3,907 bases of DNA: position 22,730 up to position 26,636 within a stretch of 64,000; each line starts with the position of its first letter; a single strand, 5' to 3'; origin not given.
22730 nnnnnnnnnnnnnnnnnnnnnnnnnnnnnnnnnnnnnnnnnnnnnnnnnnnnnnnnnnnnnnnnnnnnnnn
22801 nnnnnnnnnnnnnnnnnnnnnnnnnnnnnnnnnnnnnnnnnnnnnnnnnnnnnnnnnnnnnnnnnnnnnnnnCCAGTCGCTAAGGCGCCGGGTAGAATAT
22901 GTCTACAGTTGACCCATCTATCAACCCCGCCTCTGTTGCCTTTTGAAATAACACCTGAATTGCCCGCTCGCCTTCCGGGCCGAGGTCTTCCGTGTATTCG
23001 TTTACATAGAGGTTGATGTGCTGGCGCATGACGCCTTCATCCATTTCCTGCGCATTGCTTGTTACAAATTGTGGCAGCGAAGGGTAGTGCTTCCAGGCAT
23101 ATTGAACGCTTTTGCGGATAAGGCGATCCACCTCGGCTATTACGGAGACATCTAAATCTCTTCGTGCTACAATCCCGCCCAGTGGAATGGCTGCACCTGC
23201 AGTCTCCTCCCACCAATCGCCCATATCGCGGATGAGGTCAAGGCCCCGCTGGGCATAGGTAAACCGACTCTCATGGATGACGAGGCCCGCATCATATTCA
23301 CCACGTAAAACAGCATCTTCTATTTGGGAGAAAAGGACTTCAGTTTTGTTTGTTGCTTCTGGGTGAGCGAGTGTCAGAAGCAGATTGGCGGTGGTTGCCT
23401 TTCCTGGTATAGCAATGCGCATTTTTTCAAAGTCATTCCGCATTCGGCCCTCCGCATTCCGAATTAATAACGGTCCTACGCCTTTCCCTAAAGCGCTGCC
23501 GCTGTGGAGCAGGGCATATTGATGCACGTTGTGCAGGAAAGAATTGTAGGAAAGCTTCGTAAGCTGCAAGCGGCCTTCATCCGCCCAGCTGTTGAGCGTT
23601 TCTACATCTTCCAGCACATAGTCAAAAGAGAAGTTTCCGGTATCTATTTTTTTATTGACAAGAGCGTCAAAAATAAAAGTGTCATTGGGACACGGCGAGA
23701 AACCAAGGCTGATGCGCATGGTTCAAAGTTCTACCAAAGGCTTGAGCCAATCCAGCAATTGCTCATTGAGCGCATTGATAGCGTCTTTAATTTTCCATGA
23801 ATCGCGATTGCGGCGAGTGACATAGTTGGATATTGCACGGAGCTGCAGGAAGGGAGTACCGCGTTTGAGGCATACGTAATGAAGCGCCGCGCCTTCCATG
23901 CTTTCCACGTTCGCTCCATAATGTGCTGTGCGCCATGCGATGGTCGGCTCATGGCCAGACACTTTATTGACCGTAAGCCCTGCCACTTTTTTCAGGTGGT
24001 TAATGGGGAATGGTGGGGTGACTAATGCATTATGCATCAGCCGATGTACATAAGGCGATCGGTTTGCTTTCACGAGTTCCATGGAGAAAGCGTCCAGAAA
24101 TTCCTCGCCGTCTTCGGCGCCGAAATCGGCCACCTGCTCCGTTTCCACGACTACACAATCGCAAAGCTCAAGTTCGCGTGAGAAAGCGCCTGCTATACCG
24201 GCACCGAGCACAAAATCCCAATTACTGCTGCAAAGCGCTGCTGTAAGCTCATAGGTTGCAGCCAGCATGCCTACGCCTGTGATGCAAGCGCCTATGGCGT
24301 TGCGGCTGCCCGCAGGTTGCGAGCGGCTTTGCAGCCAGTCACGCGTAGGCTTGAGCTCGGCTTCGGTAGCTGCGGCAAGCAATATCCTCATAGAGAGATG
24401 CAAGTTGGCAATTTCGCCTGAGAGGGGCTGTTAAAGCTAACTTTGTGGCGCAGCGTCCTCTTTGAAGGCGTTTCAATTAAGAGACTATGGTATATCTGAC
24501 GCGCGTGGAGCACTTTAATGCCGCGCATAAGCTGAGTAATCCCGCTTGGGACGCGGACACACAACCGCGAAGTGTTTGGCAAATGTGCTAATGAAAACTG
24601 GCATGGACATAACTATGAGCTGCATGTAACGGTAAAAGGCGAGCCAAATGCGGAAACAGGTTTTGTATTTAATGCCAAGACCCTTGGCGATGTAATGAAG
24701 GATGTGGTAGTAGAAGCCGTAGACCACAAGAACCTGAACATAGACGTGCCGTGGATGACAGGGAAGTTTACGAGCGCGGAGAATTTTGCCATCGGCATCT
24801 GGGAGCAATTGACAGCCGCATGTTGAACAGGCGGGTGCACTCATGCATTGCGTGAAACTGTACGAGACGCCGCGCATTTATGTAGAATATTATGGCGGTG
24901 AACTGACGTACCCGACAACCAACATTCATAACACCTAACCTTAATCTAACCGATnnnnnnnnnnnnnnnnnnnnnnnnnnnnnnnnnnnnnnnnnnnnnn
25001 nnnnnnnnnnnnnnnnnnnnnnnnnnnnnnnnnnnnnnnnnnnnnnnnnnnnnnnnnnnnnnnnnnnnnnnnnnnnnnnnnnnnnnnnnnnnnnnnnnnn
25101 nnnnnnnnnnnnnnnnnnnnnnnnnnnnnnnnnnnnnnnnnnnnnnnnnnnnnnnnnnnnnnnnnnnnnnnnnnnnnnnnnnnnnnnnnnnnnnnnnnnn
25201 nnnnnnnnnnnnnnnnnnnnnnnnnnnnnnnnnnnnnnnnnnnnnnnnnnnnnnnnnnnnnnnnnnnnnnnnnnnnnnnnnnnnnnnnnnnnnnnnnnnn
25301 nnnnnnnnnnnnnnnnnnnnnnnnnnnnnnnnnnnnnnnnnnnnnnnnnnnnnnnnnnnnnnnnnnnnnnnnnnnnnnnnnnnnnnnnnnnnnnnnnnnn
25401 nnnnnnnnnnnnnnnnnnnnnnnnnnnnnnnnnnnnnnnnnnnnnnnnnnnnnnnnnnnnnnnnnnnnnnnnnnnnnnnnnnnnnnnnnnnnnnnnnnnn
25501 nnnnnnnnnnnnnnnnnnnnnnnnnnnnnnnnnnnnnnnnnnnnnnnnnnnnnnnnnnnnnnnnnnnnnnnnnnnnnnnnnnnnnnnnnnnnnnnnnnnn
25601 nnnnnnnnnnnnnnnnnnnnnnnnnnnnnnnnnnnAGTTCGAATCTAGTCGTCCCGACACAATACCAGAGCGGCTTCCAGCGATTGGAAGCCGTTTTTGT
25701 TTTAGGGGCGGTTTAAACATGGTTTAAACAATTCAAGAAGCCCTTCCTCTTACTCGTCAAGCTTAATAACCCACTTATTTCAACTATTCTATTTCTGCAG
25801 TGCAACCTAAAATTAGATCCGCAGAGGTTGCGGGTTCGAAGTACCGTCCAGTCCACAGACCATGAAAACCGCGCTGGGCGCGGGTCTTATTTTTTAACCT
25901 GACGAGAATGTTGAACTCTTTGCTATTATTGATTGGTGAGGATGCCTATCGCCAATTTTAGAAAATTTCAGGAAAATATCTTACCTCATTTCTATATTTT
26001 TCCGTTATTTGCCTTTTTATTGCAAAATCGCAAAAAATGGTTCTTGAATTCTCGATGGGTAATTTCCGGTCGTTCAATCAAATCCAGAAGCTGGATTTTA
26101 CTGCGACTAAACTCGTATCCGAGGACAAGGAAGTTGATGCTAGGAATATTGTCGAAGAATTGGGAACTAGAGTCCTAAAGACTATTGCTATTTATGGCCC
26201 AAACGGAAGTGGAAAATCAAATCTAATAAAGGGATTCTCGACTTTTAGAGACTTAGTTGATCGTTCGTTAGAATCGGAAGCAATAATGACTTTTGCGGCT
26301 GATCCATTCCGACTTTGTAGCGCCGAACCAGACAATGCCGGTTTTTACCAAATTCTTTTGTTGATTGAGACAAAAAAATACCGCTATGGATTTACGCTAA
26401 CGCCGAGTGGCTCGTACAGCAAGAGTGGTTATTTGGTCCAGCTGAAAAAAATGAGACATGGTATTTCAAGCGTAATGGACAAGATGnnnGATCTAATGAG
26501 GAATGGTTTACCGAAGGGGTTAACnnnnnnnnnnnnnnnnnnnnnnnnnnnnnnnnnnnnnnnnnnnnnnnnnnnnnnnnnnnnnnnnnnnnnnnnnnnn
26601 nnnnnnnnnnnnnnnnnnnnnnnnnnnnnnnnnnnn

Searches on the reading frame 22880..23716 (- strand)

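Call 89: search_protein_families(library=pfam, proteins=[window:22880-23716:-], max_evalue=0.001)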
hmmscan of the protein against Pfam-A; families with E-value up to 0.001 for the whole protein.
window:22880-23716:- (278 aa): 1 family
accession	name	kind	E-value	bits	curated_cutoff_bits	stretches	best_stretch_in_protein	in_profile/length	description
PF02621.19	VitK2_biosynth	-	2.3e-71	240.7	26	1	2-261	1-251/252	Menaquinone biosynthesis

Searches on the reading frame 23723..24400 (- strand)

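Call 89: search_protein_families(library=pfam, proteins=[window:23723-24400:-], max_evalue=0.001)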
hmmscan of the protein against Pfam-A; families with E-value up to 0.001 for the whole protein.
window:23723-24400:- (225 aa): 1 family
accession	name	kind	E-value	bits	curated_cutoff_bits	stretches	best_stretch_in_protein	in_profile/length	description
PF01048.26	PNP_UDP_1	-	1.9e-09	37.7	25.1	1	39-211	47-220/233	Phosphorylase superfamily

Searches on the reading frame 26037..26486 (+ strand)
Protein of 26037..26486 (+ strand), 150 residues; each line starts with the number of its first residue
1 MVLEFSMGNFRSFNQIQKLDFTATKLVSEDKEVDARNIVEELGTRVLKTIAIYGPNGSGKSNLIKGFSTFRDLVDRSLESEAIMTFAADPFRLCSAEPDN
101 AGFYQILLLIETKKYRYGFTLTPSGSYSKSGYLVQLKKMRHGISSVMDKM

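Call 70: search_protein_families(library=pfam, proteins=[window:26037-26486:+], max_evalue=0.001)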
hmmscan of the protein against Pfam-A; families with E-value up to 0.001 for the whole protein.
window:26037-26486:+ (150 aa): 3 families
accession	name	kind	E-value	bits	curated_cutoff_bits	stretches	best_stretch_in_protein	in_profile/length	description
PF13304.12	AAA_21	-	7.2e-11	43.1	27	1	51-126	3-83/304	AAA domain, putative AbiEii toxin, Type IV TA system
PF13476.12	AAA_23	-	0.00028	22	27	1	7-67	4-39/201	AAA domain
PF02463.25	SMC_N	-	0.0006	19.7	40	0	49-65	26-42/220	RecF/RecN/SMC N terminal domain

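Call 107: search_protein_families(library=padloc, proteins=[window:26037-26486:+], max_evalue=0.0001)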
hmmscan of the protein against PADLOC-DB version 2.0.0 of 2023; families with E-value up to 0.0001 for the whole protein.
window:26037-26486:+ (150 aa): 6 families
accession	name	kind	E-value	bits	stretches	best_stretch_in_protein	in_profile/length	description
PDLC02335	AbiLi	-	2.2e-22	77.6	1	1-123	49-127/326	AbiLi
PDLC02980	AriA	-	2.7e-10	38.7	1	51-126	3-83/304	-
PDLC04426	PDC-M12A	-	1.3e-07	29.4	1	1-76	1-65/369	-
PDLC04175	HEC-01A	-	5.4e-06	23.7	1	52-124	30-98/363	-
PDLC04135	mad3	-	1.1e-05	23.2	1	49-68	24-43/374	mads_3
PDLC04178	HEC-01A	-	9.8e-05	19.5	0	52-124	33-106/399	-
